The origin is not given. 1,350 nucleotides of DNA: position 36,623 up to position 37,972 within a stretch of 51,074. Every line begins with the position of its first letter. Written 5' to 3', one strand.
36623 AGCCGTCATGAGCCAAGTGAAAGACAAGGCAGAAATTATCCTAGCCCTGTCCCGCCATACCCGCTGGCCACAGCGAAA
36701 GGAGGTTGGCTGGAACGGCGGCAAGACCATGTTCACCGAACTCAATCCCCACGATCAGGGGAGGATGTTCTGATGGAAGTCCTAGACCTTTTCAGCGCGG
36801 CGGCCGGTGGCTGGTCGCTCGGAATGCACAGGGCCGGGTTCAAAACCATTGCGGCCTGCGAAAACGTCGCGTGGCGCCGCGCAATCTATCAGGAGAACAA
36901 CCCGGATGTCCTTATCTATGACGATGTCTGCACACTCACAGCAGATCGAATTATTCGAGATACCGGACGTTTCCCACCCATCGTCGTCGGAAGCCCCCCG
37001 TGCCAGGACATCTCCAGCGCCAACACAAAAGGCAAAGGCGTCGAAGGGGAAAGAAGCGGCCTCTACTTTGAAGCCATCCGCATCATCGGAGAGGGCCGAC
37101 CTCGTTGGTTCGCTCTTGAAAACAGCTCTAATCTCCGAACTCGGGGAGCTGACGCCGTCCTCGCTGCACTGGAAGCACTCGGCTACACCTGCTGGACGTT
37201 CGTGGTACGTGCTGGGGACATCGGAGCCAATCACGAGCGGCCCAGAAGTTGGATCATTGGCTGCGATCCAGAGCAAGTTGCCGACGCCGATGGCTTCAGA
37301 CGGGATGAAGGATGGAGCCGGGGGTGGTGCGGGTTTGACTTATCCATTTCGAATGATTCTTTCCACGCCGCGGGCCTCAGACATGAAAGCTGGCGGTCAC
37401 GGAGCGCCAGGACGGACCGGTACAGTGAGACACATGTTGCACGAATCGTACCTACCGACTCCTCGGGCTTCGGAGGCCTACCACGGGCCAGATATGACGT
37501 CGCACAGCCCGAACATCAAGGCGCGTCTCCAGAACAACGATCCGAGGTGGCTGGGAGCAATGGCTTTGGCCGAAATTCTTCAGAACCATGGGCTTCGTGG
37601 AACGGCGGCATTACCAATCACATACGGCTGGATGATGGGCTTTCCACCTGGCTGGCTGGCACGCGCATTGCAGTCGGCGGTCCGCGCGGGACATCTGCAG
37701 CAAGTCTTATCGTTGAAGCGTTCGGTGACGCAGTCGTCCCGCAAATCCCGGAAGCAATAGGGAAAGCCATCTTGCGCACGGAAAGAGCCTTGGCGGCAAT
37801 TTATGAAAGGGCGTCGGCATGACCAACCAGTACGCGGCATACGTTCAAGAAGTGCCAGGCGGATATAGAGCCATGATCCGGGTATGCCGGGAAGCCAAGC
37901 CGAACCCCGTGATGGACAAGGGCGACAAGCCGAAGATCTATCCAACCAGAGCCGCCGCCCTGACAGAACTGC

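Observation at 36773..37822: C5-methyltransferase motifs are distributed over two overlapping open frames; the return junction lies on a (TGGC)3 tract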

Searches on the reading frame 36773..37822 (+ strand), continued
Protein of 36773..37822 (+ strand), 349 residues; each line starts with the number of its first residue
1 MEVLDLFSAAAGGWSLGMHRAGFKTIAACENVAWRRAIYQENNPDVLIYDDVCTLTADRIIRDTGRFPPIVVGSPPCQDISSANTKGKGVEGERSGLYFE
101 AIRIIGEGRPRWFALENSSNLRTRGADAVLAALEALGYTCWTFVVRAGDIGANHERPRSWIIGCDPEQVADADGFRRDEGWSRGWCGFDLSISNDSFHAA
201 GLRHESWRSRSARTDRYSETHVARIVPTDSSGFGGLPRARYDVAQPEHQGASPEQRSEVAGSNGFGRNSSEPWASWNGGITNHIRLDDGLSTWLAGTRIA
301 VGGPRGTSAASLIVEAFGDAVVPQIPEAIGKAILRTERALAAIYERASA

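Call 69: fold_search(model_id=the predicted structure, library=pdb)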
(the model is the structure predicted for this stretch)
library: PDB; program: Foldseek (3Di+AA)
matches with E <= 10: 1762; with E <= 0.001: 260
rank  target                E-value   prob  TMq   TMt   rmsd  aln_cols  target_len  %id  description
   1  3ubt_A                8.0e-12  1.00  0.38  0.40   4.1       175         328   28  Crystal Structure of C71S Mutant of DNA Cytosine-5 Methyltransferase M.HaeIII Bound to DNA (released 2012-10-03)
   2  1dct_A                1.1e-11  1.00  0.40  0.43   3.1       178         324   25  DNA (CYTOSINE-5) METHYLASE FROM HAEIII COVALENTLY BOUND TO DNA (released 1995-09-15)
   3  3g7u                  1.1e-11  1.00  0.41  0.41  12.0       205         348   27  Crystal structure of putative DNA modification methyltransferase encoded within prophage Cp-933R (E.coli) (released 2009-02-24)
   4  8yf3                  1.1e-11  1.00  0.39  0.41   4.9       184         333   26  DNA cytosine C5-carboxymethyltransferase in complex with Cx-SAM (released 2025-09-03)
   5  5gut                  1.1e-11  1.00  0.39  0.18   4.1       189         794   24  The crystal structure of mouse DNMT1 (731-1602) mutant - N1248A (released 2017-09-06)
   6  7sfg_A                1.6e-11  1.00  0.39  0.18   4.0       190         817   26  Human DNMT1(729-1600) Bound to Zebularine-Containing 12mer dsDNA and Cofactor SAM (released 2022-03-30)
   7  5guv                  2.8e-11  1.00  0.38  0.17   4.4       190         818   26  The crystal structure of mouse DNMT1 (731-1602) mutant - R1279D (released 2017-08-30)
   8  6x9i_A                3.3e-11  1.00  0.38  0.18   4.4       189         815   26  Human DNMT1(729-1600) Bound to Zebularine-Containing 12mer dsDNA (released 2021-07-07)
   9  9v36_A                4.5e-11  1.00  0.38  0.17   4.5       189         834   26  Human DNMT1 (aa 698-1616) bound to hemimethylated dsDNA and Inhibitor DMI26 (released 2026-03-18)
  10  4da4_B                4.7e-11  1.00  0.41  0.18   3.6       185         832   26  Structure of mouse DNMT1 (731-1602) bound to hemimethylated CpG DNA (released 2012-02-22)
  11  9m5u_A                4.7e-11  1.00  0.39  0.18   3.9       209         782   22  Cryo-EM structure of Arabidopsis thaliana MET1 (aa:621-1534) in complex with hemimethylated DNA analog (released 2025-08-20)
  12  6w8w_A                4.7e-11  1.00  0.39  0.17   4.3       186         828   26  Crystal structure of mouse DNMT1 in complex with CCG DNA (released 2020-07-08)
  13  7xi9_A                5.0e-11  1.00  0.40  0.17   3.8       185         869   27  Cryo-EM structure of human DNMT1 (aa:351-1616) in complex with ubiquitinated H3 and hemimethylated DNA analog (CXXC-or (released 2022-11-30)
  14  9ped_A                6.0e-11  1.00  0.40  0.19   3.8       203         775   23  Cryo-EM structure of Arabidopsis thaliana Met1 in complex with DNA (released 2025-10-22)
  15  6x9k_A                6.7e-11  1.00  0.37  0.17   4.6       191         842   26  Human DNMT1(729-1600) Bound to Zebularine-Containing 12mer dsDNA and Inhibitor GSK3685032A (released 2021-07-07)
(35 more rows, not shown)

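Call 70: fold_search(model_id=the predicted structure, library=pdb)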
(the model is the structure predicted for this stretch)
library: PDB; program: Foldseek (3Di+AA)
matches with E <= 10: 216; with E <= 0.001: 0
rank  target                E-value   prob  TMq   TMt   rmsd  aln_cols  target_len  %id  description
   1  7w59_R                1.1e+00  0.04  0.10  0.10  53.7       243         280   11  The cryo-EM structure of human pre-C*-I complex (released 2022-06-22)
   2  6z1p_AA               1.4e+00  0.06  0.08  0.12  40.7       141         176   11  Structure of the mitochondrial ribosome from Tetrahymena thermophila (released 2020-06-24)
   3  5mqf_C                1.7e+00  0.03  0.10  0.12  52.5       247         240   10  Cryo-EM structure of a human spliceosome activated for step 2 of splicing (C* complex) (released 2017-03-22)
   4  8zwo_A                1.9e+00  0.21  0.07  0.04  13.3        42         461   26  Structure of CTF18-PCNA with ATP (released 2025-06-18)
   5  2iu7_A                2.0e+00  0.12  0.09  0.14   7.6        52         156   21  Site directed mutagenesis of key residues involved in the catalytic mechanism of Cyanase (released 2006-06-06)
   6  8umt_A                2.0e+00  0.08  0.09  0.06  19.6        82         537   21  Atomic model of the human CTF18-RFC-PCNA binary complex in the three-subunit binding state (state 2) (released 2024-05-08)
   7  1k6o_B                2.1e+00  0.08  0.10  0.21  13.5        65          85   14  Crystal Structure of a Ternary SAP-1/SRF/c-fos SRE DNA Complex (released 2002-01-17)
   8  8c7e_A                2.2e+00  0.11  0.09  0.14   7.6        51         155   24  Serendipitous cyanase structure from Serratia-like contamination (released 2023-02-22)
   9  4y42_A                2.2e+00  0.10  0.09  0.15   8.1        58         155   21  Cyanase (CynS) from Serratia proteamaculans (released 2015-04-08)
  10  2iv1_A                2.4e+00  0.11  0.09  0.14   7.6        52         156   21  SITE DIRECTED MUTAGENESIS OF KEY RESIDUES INVOLVED IN THE CATALYTIC MECHANISM OF CYANASE (released 2008-10-28)
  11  1srs_B                2.4e+00  0.08  0.10  0.22  13.9        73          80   16  SERUM RESPONSE FACTOR (SRF) CORE COMPLEXED WITH SPECIFIC SRE DNA (released 1995-07-28)
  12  1k6o_C                2.4e+00  0.08  0.10  0.21  13.7        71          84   15  Crystal Structure of a Ternary SAP-1/SRF/c-fos SRE DNA Complex (released 2002-01-17)
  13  1jva_A                2.5e+00  0.20  0.09  0.06   4.4        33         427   24  CRYSTAL STRUCTURE OF THE VMA1-DERIVED ENDONUCLEASE BEARING THE N AND C EXTEIN PROPEPTIDES (released 2002-08-29)
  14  3udg_A                2.7e+00  0.21  0.07  0.09   1.4        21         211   14  Structure of Deinococcus radiodurans SSB bound to ssDNA (released 2012-05-16)
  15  1vde_B                2.7e+00  0.16  0.08  0.06   4.5        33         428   27  PI-SCEI, A HOMING ENDONUCLEASE WITH PROTEIN SPLICING ACTIVITY (released 1998-04-08)
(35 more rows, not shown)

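Call 73: search_dna_similar(query=window:36906-37757:+, collection=plasmids, mode=protein, max_rows=25, max_evalue=0.001, rows=spread)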
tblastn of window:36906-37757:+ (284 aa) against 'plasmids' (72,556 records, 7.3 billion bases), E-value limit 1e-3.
Records with a match: 3; places in all: 4; records where one place covers at least 80% of the query: 3.
Best place of each record, by identity: <60% 3.
By first word of the organism name: Paracoccus 2; Bosea 1.
By predicted mobility (MOB-suite, as given by PLSDB): conjugative 2; non-mobilizable 1.
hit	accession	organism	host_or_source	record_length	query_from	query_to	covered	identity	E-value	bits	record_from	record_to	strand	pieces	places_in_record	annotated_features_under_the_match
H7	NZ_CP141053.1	Paracoccus denitrificans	-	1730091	1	281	99%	45.3%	2e-26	208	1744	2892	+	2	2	none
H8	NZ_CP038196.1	Paracoccus versutus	single cell,soil adjacent to the roots ...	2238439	1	283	83%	52.2%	3e-22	197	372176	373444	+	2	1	none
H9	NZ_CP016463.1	Bosea sp. RAC05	Microbial isolate,Algal phycosphere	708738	1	283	100%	37.5%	1e-33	137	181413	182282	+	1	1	DNA cytosine methyltransferase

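Call 76: find_encoding_contigs(protein=window:36773-37822:+, flank=4000, max_places=4)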
Protein window:36773-37822:+ (349 aa): 8 contigs read that carry it; 1 place shown.
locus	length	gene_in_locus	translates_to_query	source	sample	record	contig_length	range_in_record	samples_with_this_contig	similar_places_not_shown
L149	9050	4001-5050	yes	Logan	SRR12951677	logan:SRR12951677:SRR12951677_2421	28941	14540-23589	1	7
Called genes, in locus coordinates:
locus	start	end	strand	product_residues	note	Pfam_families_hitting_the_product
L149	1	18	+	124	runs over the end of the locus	-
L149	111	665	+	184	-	-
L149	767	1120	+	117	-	PF00486:Trans_reg_C (weak)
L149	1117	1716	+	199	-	-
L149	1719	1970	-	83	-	PF06169:DUF982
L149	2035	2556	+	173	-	-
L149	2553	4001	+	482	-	PF00772:DnaB, PF03796:DnaB_C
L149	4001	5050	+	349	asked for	PF00145:DNA_methylase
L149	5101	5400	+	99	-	-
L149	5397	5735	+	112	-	-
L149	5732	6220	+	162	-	PF06941:NT5C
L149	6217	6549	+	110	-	-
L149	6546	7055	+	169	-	-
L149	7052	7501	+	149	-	-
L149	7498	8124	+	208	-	-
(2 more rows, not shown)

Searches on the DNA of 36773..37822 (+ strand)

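Call 6: search_dna_similar(query=window:36773-37822:+, collection=phages, mode=distant, max_rows=30)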
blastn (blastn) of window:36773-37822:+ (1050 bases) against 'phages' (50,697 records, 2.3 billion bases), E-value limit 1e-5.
Records with a match: 3; places in all: 3; records where one place covers at least 80% of the query: 0.
Best place of each record, by identity: 80-90% 2; 60-80% 1.
By first word of the organism name: Rhizobium 3.
By host as written in the record: Rhizobium etli N741 1; Rhizobium etli sv. phaseoli N561 1; Sinorhizobium americanum X2_25 1.
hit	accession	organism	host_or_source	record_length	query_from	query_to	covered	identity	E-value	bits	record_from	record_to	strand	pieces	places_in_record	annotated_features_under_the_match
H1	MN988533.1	Rhizobium phage RHph_N2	Rhizobium etli N741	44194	1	1025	78%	83.4%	3e-173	861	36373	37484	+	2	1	DNA-cytosine methyltransferase protein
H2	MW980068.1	Rhizobium phage RHEph18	Rhizobium etli sv. phaseoli N561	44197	1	1025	78%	83.4%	3e-173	861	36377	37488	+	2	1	DNA-cytosine methyltransferase protein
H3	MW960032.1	Rhizobium phage RHph_X2_25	Sinorhizobium americanum X2_25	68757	7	1002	63%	77.4%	8e-85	509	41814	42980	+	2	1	DNA-cytosine methyltransferase protein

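Call 7: get_annotated_region(hit=H1, flank=3000)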
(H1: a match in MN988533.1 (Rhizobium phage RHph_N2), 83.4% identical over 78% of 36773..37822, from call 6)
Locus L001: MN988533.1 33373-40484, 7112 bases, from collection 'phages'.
description: Rhizobium phage RHph_N2, complete genome.
organism: Rhizobium phage RHph_N2 (NCBI taxid 2509585)
taxonomy: Viruses; Duplodnaviria; Heunggongvirae; Uroviricota; Caudoviricetes
host: Rhizobium etli N741; source: agricultural lands; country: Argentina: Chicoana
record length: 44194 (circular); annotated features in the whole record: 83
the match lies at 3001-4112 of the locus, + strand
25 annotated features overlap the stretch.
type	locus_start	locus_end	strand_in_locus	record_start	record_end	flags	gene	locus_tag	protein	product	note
CDS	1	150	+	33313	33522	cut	-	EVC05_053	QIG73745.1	hypothetical protein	-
CDS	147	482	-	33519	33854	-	-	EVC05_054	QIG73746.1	cro-like repressor protein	GO_function: GO:0003677 - DNA binding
CDS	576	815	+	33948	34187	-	-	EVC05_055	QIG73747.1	hypothetical protein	GO_function: GO:0003677 - DNA binding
CDS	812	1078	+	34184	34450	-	-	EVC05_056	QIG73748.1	hypothetical protein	-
CDS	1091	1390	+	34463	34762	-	-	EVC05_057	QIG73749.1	hypothetical protein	-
CDS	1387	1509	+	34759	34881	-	-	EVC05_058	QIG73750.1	hypothetical protein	-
CDS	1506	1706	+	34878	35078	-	-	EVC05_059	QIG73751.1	hypothetical protein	-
CDS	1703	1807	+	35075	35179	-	-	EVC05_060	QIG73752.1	hypothetical protein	-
CDS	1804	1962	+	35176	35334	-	-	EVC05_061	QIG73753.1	hypothetical protein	-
CDS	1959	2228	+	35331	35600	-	-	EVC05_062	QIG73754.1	hypothetical protein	-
CDS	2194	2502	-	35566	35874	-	-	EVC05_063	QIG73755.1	hypothetical protein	-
CDS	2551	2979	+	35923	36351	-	-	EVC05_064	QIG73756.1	hypothetical protein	-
CDS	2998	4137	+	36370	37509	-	-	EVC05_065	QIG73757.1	DNA-cytosine methyltransferase protein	GO_function: GO:0003677 - DNA binding; GO_process: GO:0006306 - DNA methylation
CDS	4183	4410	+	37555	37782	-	-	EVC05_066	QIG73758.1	hypothetical protein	-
CDS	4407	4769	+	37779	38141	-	-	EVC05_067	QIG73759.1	holliday junction resolvase RusA-like protein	GO_function: GO:0000287 - magnesium ion binding; GO_process: GO:0006281 - DNA repair; GO_process: GO:0006310 - DNA ...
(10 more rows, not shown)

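Call 8: get_annotated_region(hit=H3, flank=3000)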
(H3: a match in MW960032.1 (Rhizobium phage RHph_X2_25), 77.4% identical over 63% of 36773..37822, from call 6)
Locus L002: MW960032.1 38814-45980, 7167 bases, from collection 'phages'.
description: Rhizobium phage RHph_X2_25, complete genome.
organism: Rhizobium phage RHph_X2_25 (NCBI taxid 2836083)
taxonomy: Viruses; Duplodnaviria; Heunggongvirae; Uroviricota; Caudoviricetes
host: Sinorhizobium americanum X2_25; source: Agricultural lands; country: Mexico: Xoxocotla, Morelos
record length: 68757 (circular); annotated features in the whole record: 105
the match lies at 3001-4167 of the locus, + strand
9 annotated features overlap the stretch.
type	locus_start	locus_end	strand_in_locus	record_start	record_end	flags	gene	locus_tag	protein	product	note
CDS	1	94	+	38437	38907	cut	-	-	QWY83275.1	hypothetical protein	-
CDS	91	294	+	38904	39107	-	-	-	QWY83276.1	hypothetical protein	-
CDS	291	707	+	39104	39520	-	-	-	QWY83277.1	hypothetical protein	-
CDS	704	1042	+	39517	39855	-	-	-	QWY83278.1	hypothetical protein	-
CDS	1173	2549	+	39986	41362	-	-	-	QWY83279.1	modification DNA-methylase protein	GO_function: GO:0003677 - DNA binding; GO_function: GO:0008170 - N-methyltransferase activity; GO_process: GO:0006306 - ...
CDS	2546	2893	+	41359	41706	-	-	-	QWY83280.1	hypothetical protein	-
CDS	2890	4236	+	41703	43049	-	-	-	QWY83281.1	DNA-cytosine methyltransferase protein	GO_function: GO:0003677 - DNA binding; GO_process: GO:0006306 - DNA methylation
CDS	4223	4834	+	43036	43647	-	-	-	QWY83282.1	hypothetical protein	-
CDS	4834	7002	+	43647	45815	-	-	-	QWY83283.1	putative DNA primase/polymerase protein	-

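Call 72: search_dna_similar(query=L148:2320-3372:+, collection=ecoli_genomes, mode=distant, max_rows=10)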
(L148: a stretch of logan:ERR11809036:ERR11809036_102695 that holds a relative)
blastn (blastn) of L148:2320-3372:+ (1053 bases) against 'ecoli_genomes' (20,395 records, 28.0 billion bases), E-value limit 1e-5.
No match.

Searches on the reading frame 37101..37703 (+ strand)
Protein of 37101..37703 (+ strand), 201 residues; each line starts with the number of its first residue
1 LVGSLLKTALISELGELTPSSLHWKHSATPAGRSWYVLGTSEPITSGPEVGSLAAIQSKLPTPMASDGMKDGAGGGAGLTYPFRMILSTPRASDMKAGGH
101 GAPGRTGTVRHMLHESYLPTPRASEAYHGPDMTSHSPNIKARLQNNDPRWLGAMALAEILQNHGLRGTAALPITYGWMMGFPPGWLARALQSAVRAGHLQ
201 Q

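Call 34: search_solved_structures(query=window:37101-37703:+, max_evalue=10, show_alignments=3)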
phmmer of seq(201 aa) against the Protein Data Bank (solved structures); distinct sequences matched with E-value up to 10: 0.

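Call 78: find_homologous_proteins(query=A4, max_evalue=0.001)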
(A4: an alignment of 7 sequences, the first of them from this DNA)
Query A4 (7 sequences) (199 aa, profile of the alignment): 828 proteins with E <= 0.001 among 8000 candidates; the best 120 are listed.
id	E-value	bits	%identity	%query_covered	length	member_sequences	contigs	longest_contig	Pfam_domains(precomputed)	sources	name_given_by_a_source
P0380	1.9e-57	213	49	33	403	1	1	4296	-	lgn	-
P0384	1.2e-46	178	68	19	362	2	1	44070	-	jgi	jgi:hypothetical protein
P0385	2.2e-42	164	64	77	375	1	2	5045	-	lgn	-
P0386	2.8e-42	163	65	67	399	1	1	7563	-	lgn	-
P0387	3.2e-42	163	47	33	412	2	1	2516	-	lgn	-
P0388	4.3e-42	163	49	100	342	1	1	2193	-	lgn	-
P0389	5.7e-42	162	56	100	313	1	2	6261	-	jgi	jgi:hypothetical protein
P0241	2.5e-41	160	68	65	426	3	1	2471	-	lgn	-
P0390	2.2e-40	157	61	76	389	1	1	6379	-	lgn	-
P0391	2.6e-40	157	59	77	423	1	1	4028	-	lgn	-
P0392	1.6e-39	154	64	100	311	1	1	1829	-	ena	-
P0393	3.4e-39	153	38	100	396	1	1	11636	-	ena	-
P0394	5.1e-39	153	40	33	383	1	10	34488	-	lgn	-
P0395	7.9e-39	152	50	100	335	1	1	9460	-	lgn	-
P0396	1.3e-38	151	48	33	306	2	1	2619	-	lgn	-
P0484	6.7e-29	120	50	33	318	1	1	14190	-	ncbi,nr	ncbi:MAG: hypothetical protein P8N94_15625 [Gammaproteobacteria bacterium]|nr:hypothetical protein [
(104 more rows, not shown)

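Call 80: find_encoding_contigs(protein=P0484, flank=2000, max_places=1)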
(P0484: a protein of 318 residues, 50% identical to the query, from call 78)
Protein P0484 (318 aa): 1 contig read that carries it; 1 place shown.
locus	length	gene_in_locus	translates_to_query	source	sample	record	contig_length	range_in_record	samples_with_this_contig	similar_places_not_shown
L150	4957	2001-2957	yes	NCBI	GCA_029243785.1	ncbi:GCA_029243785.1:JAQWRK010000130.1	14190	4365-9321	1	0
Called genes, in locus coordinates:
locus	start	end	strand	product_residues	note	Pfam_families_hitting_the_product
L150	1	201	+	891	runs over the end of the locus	-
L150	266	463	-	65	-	-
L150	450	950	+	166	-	-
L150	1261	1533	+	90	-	-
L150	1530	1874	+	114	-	-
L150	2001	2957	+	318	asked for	-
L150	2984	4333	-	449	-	PF00176:SNF2-rel_dom, PF00271:Helicase_C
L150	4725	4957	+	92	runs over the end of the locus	PF23992:Pam3_gp32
